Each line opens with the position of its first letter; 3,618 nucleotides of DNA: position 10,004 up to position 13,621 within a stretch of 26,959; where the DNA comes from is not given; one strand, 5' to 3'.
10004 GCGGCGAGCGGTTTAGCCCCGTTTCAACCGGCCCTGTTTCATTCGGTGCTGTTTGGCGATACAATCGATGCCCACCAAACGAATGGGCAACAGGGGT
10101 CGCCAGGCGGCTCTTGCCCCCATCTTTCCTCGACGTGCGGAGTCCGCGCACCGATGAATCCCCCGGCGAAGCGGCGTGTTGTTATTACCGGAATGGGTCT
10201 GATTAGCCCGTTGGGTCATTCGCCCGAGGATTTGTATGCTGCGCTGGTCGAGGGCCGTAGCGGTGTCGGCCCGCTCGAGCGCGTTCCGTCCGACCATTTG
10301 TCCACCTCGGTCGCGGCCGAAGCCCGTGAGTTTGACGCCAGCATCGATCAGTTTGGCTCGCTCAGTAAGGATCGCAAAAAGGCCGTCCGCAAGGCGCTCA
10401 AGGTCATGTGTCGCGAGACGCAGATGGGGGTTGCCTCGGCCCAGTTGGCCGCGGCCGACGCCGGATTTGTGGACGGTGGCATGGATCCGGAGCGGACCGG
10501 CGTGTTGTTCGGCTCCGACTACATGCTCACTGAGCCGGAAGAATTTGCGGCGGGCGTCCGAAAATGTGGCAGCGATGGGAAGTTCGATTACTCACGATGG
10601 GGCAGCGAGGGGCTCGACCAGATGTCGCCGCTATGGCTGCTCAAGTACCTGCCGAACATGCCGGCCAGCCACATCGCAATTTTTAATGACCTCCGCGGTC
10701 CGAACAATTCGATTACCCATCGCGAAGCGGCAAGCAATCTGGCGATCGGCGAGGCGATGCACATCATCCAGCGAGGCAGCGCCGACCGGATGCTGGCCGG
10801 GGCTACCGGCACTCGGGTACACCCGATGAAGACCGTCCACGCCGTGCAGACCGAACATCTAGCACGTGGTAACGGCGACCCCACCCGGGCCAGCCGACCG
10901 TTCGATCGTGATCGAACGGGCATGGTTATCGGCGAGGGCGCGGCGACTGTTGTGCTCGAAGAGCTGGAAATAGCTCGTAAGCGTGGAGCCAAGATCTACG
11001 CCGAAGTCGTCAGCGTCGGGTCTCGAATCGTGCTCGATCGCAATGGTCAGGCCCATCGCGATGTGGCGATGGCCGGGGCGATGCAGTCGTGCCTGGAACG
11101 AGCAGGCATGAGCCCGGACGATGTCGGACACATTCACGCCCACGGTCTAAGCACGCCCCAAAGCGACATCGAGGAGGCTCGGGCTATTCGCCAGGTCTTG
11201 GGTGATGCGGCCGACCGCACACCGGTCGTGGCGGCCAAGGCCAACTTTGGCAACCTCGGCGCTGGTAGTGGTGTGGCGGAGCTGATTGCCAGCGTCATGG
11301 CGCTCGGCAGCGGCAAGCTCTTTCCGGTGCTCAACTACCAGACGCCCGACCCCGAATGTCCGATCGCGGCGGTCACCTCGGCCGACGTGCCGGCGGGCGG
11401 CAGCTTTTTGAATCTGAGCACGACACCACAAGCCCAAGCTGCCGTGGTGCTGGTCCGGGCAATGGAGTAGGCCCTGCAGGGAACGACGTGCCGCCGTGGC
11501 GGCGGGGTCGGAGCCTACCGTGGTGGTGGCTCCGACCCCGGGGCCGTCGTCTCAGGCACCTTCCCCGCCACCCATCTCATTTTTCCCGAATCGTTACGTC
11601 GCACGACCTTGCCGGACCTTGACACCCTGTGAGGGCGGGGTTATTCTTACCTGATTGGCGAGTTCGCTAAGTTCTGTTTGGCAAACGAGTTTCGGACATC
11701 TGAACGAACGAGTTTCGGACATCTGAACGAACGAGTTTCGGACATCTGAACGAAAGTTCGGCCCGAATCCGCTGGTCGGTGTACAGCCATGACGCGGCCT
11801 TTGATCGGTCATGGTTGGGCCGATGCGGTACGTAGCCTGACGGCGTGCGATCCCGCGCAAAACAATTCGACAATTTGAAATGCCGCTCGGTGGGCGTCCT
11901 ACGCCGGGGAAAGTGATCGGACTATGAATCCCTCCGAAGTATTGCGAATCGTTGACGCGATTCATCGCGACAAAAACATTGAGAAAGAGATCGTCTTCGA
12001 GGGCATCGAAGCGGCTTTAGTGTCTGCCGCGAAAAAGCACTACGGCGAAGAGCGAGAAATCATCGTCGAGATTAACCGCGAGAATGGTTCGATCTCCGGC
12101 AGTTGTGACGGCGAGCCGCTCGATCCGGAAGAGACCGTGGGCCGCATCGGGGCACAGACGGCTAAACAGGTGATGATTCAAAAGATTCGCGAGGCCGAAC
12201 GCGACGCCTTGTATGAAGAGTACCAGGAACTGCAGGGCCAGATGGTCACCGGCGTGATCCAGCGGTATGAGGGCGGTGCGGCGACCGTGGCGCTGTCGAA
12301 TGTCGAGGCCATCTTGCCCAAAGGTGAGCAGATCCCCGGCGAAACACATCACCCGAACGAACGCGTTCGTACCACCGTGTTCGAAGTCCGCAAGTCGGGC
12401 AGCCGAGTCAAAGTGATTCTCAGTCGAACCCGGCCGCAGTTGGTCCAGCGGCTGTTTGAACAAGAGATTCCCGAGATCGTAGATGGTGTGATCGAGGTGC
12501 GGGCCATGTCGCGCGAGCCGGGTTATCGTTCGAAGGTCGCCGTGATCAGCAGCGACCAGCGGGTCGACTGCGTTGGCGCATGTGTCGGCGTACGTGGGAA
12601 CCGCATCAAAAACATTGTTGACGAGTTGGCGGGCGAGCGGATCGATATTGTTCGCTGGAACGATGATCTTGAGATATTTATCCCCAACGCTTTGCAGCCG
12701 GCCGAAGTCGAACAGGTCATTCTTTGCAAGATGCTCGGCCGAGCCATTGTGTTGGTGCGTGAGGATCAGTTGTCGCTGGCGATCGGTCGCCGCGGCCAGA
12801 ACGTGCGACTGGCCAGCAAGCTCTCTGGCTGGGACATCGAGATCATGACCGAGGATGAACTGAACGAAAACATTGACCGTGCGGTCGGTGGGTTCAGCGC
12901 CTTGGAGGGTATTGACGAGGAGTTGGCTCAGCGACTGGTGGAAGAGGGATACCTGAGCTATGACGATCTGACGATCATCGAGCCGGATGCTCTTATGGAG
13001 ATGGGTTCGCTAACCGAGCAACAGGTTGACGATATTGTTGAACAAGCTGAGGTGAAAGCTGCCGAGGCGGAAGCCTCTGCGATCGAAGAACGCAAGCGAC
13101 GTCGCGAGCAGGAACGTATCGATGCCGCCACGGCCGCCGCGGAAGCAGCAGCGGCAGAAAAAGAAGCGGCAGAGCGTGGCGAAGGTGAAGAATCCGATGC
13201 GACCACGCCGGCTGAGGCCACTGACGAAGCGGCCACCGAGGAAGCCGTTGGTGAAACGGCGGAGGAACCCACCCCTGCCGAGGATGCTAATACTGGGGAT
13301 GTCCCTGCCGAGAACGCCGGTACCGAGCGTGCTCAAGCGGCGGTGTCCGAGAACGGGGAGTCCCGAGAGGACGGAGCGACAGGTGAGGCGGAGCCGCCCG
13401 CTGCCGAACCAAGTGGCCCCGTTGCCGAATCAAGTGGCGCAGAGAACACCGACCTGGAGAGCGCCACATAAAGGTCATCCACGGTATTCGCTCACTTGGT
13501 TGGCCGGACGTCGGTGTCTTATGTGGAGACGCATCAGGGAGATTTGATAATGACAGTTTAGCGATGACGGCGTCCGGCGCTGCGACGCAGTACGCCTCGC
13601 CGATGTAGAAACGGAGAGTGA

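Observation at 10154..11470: FabF paralog with a Glu-His-Asn active site next to a fabH-less fab cluster: candidate priming decarboxylase or chain-length factor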

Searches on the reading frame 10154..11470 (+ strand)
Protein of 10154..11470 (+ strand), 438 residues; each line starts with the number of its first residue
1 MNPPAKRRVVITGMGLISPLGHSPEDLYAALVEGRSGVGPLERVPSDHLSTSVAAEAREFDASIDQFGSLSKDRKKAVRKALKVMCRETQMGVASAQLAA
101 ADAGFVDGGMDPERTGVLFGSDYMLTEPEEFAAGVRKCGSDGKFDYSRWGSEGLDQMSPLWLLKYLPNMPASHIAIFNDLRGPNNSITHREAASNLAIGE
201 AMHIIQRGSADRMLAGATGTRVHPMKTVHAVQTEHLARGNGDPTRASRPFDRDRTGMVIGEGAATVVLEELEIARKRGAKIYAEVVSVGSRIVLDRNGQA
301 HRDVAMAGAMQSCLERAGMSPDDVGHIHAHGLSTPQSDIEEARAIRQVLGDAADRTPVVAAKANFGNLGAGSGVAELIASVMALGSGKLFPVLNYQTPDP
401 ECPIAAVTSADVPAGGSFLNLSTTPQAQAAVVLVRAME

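Call 3: search_protein_families(library=pfam, proteins=[window:10154-11470:+])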
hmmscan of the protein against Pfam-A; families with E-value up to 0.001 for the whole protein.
window:10154-11470:+ (438 aa): 2 families
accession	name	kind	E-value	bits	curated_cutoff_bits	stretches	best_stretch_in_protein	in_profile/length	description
PF00109.32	ketoacyl-synt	-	1.2e-36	127.1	20.8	1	7-272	2-250/252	Beta-ketoacyl synthase, N-terminal domain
PF02801.28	Ketoacyl-synt_C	-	2.5e-22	79.5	20.8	1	299-395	20-118/119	Beta-ketoacyl synthase, C-terminal domain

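Call 6: search_protein_families(library=ncbifam, proteins=[window:10154-11470:+])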
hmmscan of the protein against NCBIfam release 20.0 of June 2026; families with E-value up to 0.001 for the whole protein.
window:10154-11470:+ (438 aa): 20 families
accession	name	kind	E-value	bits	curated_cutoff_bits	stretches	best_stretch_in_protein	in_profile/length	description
TIGR03150.1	fabF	equivalog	4.6e-84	282.5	493.75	1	7-409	1-380/407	beta-ketoacyl-ACP synthase II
NF005589.0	PRK07314.1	subfamily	1.9e-79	267.3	387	1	6-409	3-383/413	beta-ketoacyl-ACP synthase II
NF004970.0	PRK06333.1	subfamily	7.4e-66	222.7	525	1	6-403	3-386/424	beta-ketoacyl-ACP synthase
NF006274.0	PRK08439.1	equivalog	7.7e-62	209.4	621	1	7-407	2-375/406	beta-ketoacyl-ACP synthase II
NF006434.0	PRK08722.1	equivalog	3e-55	187.8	759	1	5-408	2-383/414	beta-ketoacyl-ACP synthase II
NF006587.0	PRK09116.1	equivalog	1.4e-53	182.2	470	1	7-403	2-371/408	beta-ketoacyl-ACP synthase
NF005076.0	PRK06501.1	equivalog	6.1e-49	167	629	2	187-408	171-393/425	beta-ketoacyl-ACP synthase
NF005935.0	PRK07967.1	equivalog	5.5e-45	153.9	630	1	7-401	2-366/406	beta-ketoacyl-ACP synthase I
NF005916.1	PRK07910.1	equivalog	4.4e-42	144.4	560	1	8-409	13-389/418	KasA/KasB family beta-ketoacyl-ACP synthase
NF004618.0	PRK05952.1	equivalog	1.6e-41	142.5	455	1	162-402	118-350/384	beta-ketoacyl-ACP synthase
NF005490.0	PRK07103.1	equivalog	2.6e-39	135.5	445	2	190-398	168-374/414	polyketide beta-ketoacyl:acyl carrier protein synthase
NF058662.1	cispenta_AmcF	equivalog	2.6e-35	122.1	325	1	197-411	135-343/369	cispentacin biosynthesis acyltransferase subunit AmcF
NF040607.1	mycolic_Pks13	equivalog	1.9e-25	88.6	2100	1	171-401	251-481/1680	polyketide synthase Pks13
NF006618.0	PRK09185.1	subfamily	1.1e-21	77.4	407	1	170-409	140-364/394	beta-ketoacyl-ACP synthase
NF045894.1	PKS_plus_SDR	equivalog_domain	3.7e-21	74.5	1740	1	166-402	148-383/1515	type I polyketide synthase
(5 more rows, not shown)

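Call 7: find_homologous_proteins(query=window:10154-11470:+)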
Query window:10154-11470:+ (438 aa): 7924 proteins with E <= 0.001 among 8000 candidates; the best 120 are listed.
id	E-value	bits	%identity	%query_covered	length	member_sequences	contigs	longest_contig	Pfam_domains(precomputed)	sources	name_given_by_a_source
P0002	3.8e-242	822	84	100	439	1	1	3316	PF00109.33,PF02801.29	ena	-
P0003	5.1e-233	792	81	100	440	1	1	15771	PF00109.33,PF02801.29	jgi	-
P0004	8.0e-200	682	73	100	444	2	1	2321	PF00109.33,PF02801.29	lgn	-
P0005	1.1e-191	656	68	100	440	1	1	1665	PF00109.33,PF02801.29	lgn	-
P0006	1.8e-191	655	93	72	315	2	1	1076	PF00109.33,PF02801.29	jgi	jgi:3-oxoacyl-[acyl-carrier-protein] synthase II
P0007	4.8e-188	644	68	99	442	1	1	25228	PF00109.33,PF02801.29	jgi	jgi:3-oxoacyl-[acyl-carrier-protein] synthase II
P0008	5.1e-187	640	68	100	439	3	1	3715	PF00109.33,PF02801.29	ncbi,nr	ncbi:MAG: beta-ketoacyl synthase [Planctomycetia bacterium]|nr:MAG: beta-ketoacyl synthase [Planctom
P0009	8.4e-187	639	68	99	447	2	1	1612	PF00109.33,PF02801.29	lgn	-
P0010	1.2e-186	639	68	99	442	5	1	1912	PF00109.33,PF02801.29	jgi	jgi:3-oxoacyl-[acyl-carrier-protein] synthase II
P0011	4.0e-186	637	67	100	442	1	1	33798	PF00109.33,PF02801.29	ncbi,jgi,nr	ncbi:MAG TPA: beta-ketoacyl-[acyl-carrier-protein] synthase family protein [Pirellulales bacterium]|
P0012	4.9e-186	637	69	99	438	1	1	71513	PF00109.33,PF02801.29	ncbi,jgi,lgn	-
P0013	1.7e-184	632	65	100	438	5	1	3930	PF00109.33,PF02801.29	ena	-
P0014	3.6e-184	631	67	99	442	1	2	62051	PF00109.33,PF02801.29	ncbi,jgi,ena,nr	ncbi:MAG TPA: beta-ketoacyl-[acyl-carrier-protein] synthase family protein [Pirellulales bacterium]|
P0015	4.1e-184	631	67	99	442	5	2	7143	PF00109.33,PF02801.29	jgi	jgi:3-oxoacyl-[acyl-carrier-protein] synthase II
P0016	7.6e-184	630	67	99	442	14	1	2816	PF00109.33,PF02801.29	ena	-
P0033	1.1e-179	616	64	99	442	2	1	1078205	PF00109.33,PF02801.29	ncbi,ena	-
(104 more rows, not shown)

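Call 12: find_encoding_contigs(protein=P0033, flank=8000, max_places=2)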
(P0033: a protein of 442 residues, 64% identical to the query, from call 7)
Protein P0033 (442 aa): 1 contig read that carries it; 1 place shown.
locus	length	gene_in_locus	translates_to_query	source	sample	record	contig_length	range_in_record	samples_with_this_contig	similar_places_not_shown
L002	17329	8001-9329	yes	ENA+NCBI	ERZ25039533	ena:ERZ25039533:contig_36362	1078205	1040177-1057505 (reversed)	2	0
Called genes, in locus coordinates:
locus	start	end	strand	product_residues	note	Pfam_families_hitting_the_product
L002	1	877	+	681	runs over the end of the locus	PF00082:Peptidase_S8, PF01483:P_proprotein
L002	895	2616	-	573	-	PF13432:TPR_16 (weak), PF13414:TPR_11, PF14559:TPR_19 (weak), PF00515:TPR_1, PF07719:TPR_2 (weak), PF13424:TPR_12, PF13414:TPR_11 (weak), PF00515:TPR_1 (weak), +11 more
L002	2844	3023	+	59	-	PF01783:Ribosomal_L32p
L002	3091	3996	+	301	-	PF00698:Acyl_transf_1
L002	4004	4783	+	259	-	PF00106:adh_short, PF08659:KR, PF13561:adh_short_C2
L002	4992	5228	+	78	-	PF14573:PP-binding_2 (faint), PF00550:PP-binding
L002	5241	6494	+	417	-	PF00109:ketoacyl-synt, PF02801:Ketoacyl-synt_C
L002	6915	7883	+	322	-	-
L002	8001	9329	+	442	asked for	PF00109:ketoacyl-synt, PF02801:Ketoacyl-synt_C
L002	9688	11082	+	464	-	PF08529:NusA_N, PF00575:S1 (faint), PF13184:KH_NusA_1st, PF26594:KH_NusA_2nd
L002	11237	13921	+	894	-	PF04760:IF2_N (weak), PF00009:GTP_EFTU, PF00025:Arf (weak), PF01926:MMR_HSR1, PF02421:FeoB_N (weak), PF22042:EF-G_D2, PF11987:IF-2, PF03144:GTP_EFTU_D2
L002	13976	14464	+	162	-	PF02033:RBFA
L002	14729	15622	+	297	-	-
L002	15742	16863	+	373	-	PF13432:TPR_16 (faint), PF13424:TPR_12 (faint), PF24575:TPR_Slam (faint), PF25062:ARM_TT21_N (faint), PF07719:TPR_2 (faint), PF13174:TPR_6 (faint), PF13428:TPR_14 (faint), PF13431:TPR_17 (faint), +6 more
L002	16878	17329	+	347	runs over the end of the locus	PF13424:TPR_12 (faint), PF13428:TPR_14 (faint), PF14559:TPR_19 (faint), PF25058:ARM_TT21 (faint), PF13174:TPR_6 (faint), PF13432:TPR_16 (faint), PF07719:TPR_2 (faint), PF00515:TPR_1 (faint), +4 more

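Call 20: search_solved_structures(query=window:10154-11470:+, max_evalue=1e-20)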
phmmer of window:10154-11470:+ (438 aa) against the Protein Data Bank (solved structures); distinct sequences matched with E-value up to 1e-20: 72 (the best 60 are shown).
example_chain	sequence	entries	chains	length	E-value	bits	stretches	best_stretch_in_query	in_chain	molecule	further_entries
1e5m_A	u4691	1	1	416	1.7e-62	215.1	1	5-407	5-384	BETA KETOACYL ACYL CARRIER PROTEIN SYNTHASE II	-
1j3n_A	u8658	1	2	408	1.1e-59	205.9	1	7-405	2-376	3-oxoacyl-(acyl-carrier protein) synthase II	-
4ls6_A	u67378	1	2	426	5.1e-58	200.4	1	5-406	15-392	3-oxoacyl-[acyl-carrier-protein] synthase 2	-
4ls5_A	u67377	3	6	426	1e-57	199.4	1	5-406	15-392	3-oxoacyl-[acyl-carrier-protein] synthase 2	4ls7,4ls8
5sxo_A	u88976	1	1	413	2.1e-54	188.5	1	6-407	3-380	3-oxoacyl-[acyl-carrier-protein] synthase 2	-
3o04_A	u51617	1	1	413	7.5e-54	186.7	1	6-407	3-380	beta-keto-acyl carrier protein synthase II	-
4qav_A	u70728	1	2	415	1.7e-53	185.5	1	6-401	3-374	3-oxoacyl-[acyl-carrier-protein] synthase 2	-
9lpl_A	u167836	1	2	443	7.6e-52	180.1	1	5-407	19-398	3-oxoacyl-[acyl-carrier-protein] synthase 2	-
2gfv_A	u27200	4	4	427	8.4e-52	179.9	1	5-407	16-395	3-oxoacyl-[acyl-carrier-protein] synthase 2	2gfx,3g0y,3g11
2gqd_A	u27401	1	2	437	1.4e-51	179.2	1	6-407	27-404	3-oxoacyl-[acyl-carrier-protein] synthase 2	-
3hnz_A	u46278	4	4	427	2.2e-51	178.5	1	5-407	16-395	3-oxoacyl-[acyl-carrier-protein] synthase 2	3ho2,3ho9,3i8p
6okg_A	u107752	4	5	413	4.2e-51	177.6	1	5-407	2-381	3-oxoacyl-[acyl-carrier-protein] synthase 2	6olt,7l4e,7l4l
2gfw_A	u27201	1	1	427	4.4e-51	177.6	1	5-407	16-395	3-oxoacyl-[acyl-carrier-protein] synthase 2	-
1b3n_A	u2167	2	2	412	4.7e-51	177.4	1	5-407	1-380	PROTEIN (KETOACYL ACYL CARRIER PROTEIN SYNTHASE 2) | BETA-KETOACYL ACP SYNTHASE II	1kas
8z5c_A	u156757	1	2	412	1.5e-50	175.8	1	7-409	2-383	3-oxoacyl-[acyl-carrier-protein] synthase 2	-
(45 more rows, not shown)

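Call 50: search_protein_representatives(protein=window:10154-11470:+)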
Query: 438 residues. Proteins with E-value up to 0.001 (for the whole library): 54347; up to 1e-10: 26027; up to 1e-30: 3198. The best 150 are listed.
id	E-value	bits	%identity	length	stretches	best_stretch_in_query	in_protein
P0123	5.0e-148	510.1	54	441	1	5-435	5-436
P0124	2.5e-138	478.2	56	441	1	5-437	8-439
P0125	1.2e-114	400.2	49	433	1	8-436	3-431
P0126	1.3e-114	400.1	50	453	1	6-436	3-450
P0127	4.7e-112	391.6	63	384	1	53-344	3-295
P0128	5.2e-111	388.2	56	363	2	161-434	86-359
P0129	7.2e-110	384.4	46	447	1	5-434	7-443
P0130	5.4e-107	374.9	48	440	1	6-436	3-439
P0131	1.7e-106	373.3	44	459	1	5-435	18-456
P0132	2.3e-106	372.9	46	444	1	6-435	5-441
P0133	5.2e-106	371.7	45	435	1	3-434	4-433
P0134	2.8e-105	369.3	60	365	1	6-283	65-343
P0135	3.2e-103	362.5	45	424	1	16-438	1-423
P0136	4.2e-103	362.1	47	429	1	8-437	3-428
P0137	1.8e-102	360.1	44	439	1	5-436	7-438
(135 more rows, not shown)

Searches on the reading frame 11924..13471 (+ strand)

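Call 3: search_protein_families(library=pfam, proteins=[window:11924-13471:+])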
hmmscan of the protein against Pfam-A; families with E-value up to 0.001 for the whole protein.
window:11924-13471:+ (515 aa): 5 families
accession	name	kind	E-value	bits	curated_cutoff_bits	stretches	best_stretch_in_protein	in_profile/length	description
PF13184.12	KH_5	-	8.2e-27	93.6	27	1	199-266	1-68/69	NusA-like KH domain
PF08529.16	NusA_N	-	4.8e-18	65.9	23.8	2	5-58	1-54/119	NusA N-terminal domain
PF23095.1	KH_NusA_C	-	3.4e-07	30.6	34.2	1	274-307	1-34/59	Transcription termination/antitermination protein NusA, KH domain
PF00013.35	KH_1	-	0.00046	20.3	21.5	0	215-248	9-40/66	KH domain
PF07650.23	KH_2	-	0.00069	19.8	22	0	255-308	8-61/78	KH domain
